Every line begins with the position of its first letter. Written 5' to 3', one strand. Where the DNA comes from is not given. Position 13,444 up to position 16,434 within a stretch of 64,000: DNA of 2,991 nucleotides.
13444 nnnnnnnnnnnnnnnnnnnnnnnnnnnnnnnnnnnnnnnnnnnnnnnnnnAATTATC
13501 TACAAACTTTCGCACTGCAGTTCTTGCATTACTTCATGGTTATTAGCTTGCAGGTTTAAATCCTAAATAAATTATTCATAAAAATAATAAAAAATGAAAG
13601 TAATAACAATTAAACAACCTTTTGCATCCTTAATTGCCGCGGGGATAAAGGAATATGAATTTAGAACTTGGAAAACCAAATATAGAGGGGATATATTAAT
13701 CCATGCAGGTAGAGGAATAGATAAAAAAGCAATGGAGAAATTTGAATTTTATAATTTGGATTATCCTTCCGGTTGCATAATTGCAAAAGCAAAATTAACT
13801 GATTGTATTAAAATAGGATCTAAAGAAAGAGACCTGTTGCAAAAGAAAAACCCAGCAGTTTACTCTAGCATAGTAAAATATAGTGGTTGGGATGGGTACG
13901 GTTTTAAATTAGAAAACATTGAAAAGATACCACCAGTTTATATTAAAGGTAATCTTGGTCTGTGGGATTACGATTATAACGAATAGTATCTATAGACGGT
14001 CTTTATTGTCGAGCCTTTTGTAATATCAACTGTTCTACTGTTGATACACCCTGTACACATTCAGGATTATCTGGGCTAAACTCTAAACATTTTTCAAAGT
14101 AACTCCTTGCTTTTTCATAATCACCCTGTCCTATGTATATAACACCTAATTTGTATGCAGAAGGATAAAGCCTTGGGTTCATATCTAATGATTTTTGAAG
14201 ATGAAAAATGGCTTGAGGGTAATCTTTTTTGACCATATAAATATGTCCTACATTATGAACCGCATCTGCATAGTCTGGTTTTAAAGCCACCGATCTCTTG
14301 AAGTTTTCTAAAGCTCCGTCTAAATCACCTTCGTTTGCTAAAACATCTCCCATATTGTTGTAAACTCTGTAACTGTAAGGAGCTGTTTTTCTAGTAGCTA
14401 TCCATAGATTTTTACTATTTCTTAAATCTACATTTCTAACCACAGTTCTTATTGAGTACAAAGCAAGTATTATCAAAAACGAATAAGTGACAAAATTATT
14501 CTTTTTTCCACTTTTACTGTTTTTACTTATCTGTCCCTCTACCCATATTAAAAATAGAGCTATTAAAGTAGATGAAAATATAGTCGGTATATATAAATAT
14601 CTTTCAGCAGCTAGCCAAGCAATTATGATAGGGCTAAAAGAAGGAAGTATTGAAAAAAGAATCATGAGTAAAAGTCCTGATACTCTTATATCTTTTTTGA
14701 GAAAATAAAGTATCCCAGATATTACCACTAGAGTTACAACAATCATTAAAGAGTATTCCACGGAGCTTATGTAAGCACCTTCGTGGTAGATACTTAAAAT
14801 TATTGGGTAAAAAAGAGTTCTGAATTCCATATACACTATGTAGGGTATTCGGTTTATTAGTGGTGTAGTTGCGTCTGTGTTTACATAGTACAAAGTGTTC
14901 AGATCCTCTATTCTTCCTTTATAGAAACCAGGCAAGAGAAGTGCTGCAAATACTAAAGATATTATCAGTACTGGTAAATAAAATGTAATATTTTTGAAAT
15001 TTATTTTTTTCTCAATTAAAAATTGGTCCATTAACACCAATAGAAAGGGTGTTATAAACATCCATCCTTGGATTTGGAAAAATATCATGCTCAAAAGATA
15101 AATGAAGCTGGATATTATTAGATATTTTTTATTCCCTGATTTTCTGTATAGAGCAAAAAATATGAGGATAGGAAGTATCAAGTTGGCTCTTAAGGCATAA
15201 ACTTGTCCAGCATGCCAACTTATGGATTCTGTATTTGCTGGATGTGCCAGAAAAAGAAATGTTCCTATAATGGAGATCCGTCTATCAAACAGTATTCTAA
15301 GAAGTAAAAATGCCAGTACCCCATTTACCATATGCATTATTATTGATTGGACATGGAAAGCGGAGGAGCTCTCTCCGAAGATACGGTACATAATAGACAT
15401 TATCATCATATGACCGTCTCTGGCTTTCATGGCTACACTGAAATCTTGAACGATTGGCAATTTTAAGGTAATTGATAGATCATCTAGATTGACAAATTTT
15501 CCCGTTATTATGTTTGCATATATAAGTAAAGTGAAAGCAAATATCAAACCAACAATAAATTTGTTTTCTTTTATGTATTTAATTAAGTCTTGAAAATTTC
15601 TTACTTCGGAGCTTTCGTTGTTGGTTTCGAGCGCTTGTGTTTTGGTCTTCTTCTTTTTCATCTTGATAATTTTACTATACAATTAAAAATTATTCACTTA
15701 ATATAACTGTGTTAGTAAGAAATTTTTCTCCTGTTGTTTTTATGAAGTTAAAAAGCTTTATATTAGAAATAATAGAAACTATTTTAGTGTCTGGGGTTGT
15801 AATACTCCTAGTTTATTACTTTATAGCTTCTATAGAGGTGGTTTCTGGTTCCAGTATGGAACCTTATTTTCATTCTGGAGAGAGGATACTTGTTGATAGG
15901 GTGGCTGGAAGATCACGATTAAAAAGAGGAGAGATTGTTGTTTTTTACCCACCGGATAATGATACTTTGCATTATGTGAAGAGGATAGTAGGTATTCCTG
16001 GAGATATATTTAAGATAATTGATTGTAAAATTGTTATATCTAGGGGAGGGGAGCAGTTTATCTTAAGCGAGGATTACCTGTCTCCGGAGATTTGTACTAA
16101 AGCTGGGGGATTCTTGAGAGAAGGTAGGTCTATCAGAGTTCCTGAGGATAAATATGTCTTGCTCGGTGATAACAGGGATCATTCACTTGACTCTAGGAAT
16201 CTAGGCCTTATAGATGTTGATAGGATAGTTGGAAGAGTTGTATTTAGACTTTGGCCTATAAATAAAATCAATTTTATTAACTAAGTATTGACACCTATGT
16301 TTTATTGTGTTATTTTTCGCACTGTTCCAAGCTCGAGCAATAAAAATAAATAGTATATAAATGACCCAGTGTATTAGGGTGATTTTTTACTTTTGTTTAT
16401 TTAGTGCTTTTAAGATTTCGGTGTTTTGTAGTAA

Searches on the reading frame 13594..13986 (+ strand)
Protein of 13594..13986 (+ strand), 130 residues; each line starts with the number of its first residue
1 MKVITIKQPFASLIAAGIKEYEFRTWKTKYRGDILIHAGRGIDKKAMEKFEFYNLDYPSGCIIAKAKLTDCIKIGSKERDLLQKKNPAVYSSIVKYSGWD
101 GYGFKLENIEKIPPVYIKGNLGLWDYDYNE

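Call 60: search_protein_families(library=pfam, proteins=[window:13594-13986:+], max_evalue=0.00001)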
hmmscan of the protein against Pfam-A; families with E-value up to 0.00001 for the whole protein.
window:13594-13986:+ (130 aa): 1 family
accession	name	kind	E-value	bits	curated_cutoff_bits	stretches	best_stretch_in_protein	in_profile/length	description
PF04266.20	ASCH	-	4.3e-09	37.4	21.2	1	4-81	1-61/103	ASCH domain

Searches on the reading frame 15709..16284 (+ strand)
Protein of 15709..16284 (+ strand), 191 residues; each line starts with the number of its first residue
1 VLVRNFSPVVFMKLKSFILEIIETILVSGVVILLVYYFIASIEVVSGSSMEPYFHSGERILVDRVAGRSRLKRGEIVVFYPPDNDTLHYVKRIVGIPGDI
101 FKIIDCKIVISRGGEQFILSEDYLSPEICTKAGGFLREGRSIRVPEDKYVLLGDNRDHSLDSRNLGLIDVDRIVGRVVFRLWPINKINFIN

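Call 60: search_protein_families(library=pfam, proteins=[window:15709-16284:+], max_evalue=0.00001)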
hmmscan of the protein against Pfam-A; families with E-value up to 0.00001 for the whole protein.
window:15709-16284:+ (191 aa): 1 family
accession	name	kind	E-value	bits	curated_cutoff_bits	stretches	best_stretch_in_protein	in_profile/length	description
PF10502.14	Peptidase_S26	-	1.8e-34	119.5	22.9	1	19-182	2-168/168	Signal peptidase, peptidase S26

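Call 61: search_protein_families(library=ncbifam, proteins=[window:15709-16284:+], max_evalue=0.00001)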
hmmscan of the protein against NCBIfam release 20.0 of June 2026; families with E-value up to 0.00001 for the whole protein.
window:15709-16284:+ (191 aa): 5 families
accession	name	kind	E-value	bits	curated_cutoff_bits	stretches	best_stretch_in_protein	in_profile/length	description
TIGR02227.1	sigpep_I_bact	equivalog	2.5e-41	141.3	47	1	22-185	2-162/162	signal peptidase I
NF008114.0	PRK10861.1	equivalog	4.5e-14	52.5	277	1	68-101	123-158/324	signal peptidase I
TIGR02754.1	sod_Ni_protease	equivalog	2.8e-13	50.2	63.25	1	45-98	3-57/90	nickel-type superoxide dismutase maturation protease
TIGR02228.1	sigpep_I_arch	equivalog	6.5e-09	35.8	51.85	1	15-94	4-83/158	signal peptidase I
TIGR02771.1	TraF_Ti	equivalog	5e-06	26.2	100.25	0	71-178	47-166/171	conjugative transfer signal peptidase TraF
